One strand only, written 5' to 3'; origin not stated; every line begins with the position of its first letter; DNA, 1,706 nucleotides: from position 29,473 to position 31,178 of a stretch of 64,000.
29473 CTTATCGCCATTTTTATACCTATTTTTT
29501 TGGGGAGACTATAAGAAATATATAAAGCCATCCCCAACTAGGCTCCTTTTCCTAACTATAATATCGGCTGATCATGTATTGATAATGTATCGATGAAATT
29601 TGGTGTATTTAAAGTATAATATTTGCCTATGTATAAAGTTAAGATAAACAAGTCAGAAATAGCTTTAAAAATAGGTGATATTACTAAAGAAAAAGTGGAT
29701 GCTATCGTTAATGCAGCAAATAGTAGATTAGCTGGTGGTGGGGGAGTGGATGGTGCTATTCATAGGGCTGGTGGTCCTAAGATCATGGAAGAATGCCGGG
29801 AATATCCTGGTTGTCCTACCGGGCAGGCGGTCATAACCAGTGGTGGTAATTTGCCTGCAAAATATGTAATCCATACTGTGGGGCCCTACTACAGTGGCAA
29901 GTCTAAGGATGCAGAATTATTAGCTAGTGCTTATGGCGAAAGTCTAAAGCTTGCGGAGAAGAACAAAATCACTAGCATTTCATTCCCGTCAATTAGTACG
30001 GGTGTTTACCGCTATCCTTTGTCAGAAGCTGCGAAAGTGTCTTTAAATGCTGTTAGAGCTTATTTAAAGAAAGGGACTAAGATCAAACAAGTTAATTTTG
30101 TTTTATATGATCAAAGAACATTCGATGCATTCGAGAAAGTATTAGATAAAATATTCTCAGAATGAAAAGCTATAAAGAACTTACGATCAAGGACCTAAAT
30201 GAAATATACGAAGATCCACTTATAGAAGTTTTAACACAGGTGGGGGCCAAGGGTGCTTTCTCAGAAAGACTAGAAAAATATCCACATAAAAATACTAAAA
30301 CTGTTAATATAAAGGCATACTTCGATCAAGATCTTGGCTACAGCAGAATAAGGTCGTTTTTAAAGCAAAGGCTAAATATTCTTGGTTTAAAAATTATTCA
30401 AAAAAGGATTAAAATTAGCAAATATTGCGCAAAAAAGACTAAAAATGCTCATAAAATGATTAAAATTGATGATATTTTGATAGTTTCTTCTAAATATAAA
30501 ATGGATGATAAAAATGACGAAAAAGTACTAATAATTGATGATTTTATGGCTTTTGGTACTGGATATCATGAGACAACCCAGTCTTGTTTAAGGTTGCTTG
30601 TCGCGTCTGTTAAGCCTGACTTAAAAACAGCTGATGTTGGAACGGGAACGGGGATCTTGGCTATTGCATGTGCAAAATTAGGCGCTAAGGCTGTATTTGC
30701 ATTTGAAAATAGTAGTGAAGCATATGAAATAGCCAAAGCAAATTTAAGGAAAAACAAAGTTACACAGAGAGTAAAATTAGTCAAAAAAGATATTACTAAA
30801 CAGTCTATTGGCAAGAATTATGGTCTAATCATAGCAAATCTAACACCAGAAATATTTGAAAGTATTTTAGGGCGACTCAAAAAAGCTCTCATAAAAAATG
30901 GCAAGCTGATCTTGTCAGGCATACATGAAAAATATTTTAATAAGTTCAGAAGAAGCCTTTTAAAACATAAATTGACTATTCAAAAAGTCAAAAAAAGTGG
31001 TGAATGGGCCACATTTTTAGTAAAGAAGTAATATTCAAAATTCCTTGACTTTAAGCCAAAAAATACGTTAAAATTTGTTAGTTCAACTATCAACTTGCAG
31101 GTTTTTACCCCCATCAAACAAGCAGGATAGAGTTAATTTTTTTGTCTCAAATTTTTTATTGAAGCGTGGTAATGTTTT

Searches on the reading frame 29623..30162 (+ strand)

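Call 5: search_protein_families(library=pfam, proteins=[window:29623-30162:+], max_evalue=0.1)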
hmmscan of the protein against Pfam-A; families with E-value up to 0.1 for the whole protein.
window:29623-30162:+ (180 aa): 1 family
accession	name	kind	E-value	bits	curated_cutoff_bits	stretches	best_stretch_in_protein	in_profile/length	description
PF01661.27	Macro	-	2.7e-45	153.5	22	1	29-139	1-117/118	Macro domain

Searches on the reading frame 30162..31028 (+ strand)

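Call 5: search_protein_families(library=pfam, proteins=[window:30162-31028:+], max_evalue=0.1)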
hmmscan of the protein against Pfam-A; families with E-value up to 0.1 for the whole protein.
window:30162-31028:+ (289 aa): 17 families
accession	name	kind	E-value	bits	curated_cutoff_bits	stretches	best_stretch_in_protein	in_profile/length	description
PF06325.19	PrmA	-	3.6e-45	155.2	22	1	5-289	3-295/296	Ribosomal protein L11 methyltransferase (PrmA)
PF05175.20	MTS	-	5.2e-11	42.9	23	1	144-251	21-138/170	Methyltransferase small domain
PF13847.12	Methyltransf_31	-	7.5e-09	35.9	27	1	152-255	3-113/145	Methyltransferase domain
PF12847.13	Methyltransf_18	-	1.5e-08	35.3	27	1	143-275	5-137/151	Methyltransferase domain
PF13649.12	Methyltransf_25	-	1.5e-07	32.5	27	1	158-243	3-93/97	Methyltransferase domain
PF08241.18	Methyltransf_11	-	2.6e-06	28.4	21.2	1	158-250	2-94/95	Methyltransferase domain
PF02475.24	TRM5-TYW2_MTfase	-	2.1e-05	25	28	1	151-220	35-105/164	TRM5/TYW2 methyltransferase domain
PF01135.25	PCMT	-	0.00058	20.1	20.3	1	141-210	64-132/210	Protein-L-isoaspartate(D-aspartate) O-methyltransferase (PCMT)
PF08242.18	Methyltransf_12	-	0.0006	20.9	30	1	158-248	2-97/98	Methyltransferase domain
PF03602.21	Cons_hypoth95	-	0.00077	19.6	24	1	157-214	46-103/182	Conserved hypothetical protein 95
PF13489.12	Methyltransf_23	-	0.0035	17.5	27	1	158-241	28-106/164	Methyltransferase domain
PF08704.16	GCD14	-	0.013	15.6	26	1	150-216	38-106/247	tRNA methyltransferase complex GCD14 subunit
PF00891.24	Methyltransf_2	-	0.013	15.3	22.3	1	156-251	66-164/210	O-methyltransferase domain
PF04816.18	TrmK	-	0.018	15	27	1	157-274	2-120/205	tRNA (adenine(22)-N(1))-methyltransferase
PF10294.15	Methyltransf_16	-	0.019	15.1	21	1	156-206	50-102/174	Lysine methyltransferase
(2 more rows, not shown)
